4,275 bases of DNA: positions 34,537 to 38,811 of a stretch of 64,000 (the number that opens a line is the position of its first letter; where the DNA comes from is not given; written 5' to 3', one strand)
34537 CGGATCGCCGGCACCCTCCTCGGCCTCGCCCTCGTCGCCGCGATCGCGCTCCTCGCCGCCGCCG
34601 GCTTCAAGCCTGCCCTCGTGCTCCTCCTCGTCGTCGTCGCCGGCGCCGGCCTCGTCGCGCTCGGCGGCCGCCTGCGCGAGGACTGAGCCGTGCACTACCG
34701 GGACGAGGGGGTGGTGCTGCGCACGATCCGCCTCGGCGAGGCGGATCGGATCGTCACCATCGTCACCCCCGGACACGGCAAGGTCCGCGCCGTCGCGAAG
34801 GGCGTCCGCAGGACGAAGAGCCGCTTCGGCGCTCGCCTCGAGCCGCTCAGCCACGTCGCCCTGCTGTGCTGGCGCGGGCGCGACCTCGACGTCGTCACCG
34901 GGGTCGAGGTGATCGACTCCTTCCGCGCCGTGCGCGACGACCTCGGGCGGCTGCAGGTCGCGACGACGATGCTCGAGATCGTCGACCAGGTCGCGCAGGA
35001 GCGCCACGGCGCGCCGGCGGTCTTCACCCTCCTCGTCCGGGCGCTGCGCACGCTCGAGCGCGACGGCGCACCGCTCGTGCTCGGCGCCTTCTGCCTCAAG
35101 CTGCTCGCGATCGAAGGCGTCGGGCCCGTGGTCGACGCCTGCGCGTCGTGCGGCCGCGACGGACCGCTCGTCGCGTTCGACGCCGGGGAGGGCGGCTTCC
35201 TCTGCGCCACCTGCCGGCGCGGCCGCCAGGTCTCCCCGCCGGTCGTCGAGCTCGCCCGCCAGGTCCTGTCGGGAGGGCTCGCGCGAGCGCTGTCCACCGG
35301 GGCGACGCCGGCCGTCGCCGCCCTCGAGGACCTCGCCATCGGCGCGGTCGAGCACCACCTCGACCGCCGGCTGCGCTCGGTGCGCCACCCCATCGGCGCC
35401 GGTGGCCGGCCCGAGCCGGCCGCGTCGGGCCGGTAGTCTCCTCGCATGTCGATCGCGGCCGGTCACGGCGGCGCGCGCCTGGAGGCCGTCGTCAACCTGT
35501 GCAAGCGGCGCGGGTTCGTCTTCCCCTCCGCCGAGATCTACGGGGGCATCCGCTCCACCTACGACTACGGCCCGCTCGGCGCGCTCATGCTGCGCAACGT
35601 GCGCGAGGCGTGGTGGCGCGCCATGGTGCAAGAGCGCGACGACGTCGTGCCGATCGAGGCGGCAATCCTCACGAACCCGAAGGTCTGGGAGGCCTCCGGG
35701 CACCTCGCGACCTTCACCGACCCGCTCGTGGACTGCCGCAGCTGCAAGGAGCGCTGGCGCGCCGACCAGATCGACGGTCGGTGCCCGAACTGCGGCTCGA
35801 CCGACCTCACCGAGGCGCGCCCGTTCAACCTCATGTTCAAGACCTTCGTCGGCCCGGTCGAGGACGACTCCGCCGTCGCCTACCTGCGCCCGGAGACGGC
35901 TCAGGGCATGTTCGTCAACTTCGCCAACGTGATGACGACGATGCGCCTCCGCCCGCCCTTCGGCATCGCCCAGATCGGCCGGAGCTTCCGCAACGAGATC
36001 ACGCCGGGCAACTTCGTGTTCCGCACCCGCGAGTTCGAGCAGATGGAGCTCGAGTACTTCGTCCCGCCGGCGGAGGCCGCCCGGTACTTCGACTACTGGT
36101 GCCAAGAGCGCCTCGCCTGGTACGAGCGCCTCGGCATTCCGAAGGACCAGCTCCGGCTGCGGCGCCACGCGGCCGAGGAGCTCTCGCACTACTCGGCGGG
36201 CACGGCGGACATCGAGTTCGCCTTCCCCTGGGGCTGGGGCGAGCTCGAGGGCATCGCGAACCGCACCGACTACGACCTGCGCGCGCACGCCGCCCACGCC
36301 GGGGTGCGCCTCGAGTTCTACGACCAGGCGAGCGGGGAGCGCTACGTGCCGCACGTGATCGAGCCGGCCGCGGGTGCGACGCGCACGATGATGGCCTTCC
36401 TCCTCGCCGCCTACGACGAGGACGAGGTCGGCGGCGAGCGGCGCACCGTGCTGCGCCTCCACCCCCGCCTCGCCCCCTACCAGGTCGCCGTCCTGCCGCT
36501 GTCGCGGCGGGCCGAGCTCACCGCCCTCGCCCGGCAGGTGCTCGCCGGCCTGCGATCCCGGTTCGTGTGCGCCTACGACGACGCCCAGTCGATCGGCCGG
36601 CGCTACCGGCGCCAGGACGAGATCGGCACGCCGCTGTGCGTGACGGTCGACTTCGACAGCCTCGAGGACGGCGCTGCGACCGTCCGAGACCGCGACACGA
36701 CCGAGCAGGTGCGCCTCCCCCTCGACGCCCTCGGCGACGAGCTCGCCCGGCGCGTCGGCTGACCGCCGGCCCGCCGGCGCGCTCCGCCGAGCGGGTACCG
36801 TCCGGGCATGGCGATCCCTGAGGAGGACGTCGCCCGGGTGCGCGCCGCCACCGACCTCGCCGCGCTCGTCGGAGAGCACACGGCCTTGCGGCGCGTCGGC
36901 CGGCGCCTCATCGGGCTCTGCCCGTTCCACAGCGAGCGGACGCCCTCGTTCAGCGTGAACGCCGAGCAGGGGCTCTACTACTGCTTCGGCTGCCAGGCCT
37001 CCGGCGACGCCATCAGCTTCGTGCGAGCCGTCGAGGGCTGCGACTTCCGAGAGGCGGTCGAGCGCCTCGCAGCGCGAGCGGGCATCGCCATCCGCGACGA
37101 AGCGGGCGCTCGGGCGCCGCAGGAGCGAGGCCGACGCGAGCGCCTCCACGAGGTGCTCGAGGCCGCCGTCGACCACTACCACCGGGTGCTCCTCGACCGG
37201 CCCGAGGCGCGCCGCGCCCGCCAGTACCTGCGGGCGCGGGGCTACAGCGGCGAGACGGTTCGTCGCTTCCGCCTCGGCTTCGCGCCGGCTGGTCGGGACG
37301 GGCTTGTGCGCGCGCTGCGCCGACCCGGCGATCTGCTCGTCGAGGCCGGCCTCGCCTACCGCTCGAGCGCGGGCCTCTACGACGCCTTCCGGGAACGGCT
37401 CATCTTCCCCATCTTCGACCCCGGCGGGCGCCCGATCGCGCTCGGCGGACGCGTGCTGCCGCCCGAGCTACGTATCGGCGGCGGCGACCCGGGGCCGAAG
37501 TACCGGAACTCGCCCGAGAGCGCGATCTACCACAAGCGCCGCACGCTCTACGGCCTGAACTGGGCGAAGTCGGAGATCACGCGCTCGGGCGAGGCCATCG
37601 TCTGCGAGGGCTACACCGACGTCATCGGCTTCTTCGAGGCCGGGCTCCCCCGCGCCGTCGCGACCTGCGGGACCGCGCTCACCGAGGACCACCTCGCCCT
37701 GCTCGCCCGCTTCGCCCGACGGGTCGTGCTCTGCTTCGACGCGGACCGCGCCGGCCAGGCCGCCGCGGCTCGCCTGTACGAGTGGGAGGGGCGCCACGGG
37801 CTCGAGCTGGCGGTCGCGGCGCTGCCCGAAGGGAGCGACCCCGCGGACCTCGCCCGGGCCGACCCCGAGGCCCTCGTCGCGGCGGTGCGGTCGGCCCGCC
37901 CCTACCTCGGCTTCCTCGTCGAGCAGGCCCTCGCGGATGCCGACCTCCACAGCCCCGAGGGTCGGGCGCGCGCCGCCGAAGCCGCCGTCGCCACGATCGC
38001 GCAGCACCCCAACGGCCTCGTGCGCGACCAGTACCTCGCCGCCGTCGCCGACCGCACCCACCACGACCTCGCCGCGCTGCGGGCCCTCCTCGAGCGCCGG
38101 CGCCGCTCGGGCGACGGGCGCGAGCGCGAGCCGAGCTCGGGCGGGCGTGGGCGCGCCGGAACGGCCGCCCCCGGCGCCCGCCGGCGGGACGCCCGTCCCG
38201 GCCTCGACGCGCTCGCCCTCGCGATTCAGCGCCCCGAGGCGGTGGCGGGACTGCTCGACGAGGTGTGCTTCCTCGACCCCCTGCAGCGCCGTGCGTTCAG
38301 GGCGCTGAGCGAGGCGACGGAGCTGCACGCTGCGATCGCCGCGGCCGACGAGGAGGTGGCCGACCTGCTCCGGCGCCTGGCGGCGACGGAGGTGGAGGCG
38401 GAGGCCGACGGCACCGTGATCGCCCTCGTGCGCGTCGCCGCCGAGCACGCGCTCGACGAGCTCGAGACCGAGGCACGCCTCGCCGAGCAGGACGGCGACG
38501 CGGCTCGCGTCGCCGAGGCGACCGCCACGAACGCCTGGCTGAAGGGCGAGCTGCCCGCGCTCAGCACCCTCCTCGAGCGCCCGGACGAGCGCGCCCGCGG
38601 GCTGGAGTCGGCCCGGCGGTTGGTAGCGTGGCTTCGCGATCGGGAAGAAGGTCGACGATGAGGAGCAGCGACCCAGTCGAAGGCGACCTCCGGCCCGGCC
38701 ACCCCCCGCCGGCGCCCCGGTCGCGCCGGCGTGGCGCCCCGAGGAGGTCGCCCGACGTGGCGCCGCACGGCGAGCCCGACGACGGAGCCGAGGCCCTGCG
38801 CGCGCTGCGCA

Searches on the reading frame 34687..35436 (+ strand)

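Call 17: search_protein_families(library=pfam, proteins=[window:34687-35436:+], max_evalue=0.00001)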
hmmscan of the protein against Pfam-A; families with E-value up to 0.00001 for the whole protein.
window:34687-35436:+ (249 aa): 2 families
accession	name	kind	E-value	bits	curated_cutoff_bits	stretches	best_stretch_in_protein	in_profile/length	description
PF11967.14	RecO_N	-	5.1e-24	84.5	27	1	4-79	4-80/80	Recombination protein O N terminal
PF02565.21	RecO_C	-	6e-22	78.5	22.1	1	83-231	1-155/157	Recombination protein O C terminal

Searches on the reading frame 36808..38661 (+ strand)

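Call 13: search_protein_families(library=pfam, proteins=[window:36808-38661:+])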
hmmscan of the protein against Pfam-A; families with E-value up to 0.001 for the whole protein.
window:36808-38661:+ (617 aa): 8 families
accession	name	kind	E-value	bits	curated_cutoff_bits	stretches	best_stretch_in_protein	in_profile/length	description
PF01807.25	Zn_ribbon_DnaG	-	2.4e-31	107.8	24.9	1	4-98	2-96/98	CHC2 zinc finger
PF08275.17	DNAG_N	-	4.8e-29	101.5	26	1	124-253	1-127/128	DNA primase catalytic core, N-terminal domain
PF13155.12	Toprim_2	-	5.6e-19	68.7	22.1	1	264-348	1-87/88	Toprim-like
PF13662.12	Toprim_4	-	1.2e-17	64.3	25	1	262-333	2-80/85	Toprim domain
PF01751.28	Toprim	-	1.5e-12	47.9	23.1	1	262-324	1-77/96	Toprim domain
PF10410.14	DnaB_bind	-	2.7e-12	47.2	20.6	1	369-417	3-51/56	DnaB-helicase binding domain of primase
PF13362.12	Toprim_3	-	3.3e-06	27.9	27.2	1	263-351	2-91/95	Toprim domain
PF21981.2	RecX_HTH3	-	0.00026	21.5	26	0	111-154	5-47/48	RecX, third three-helix domain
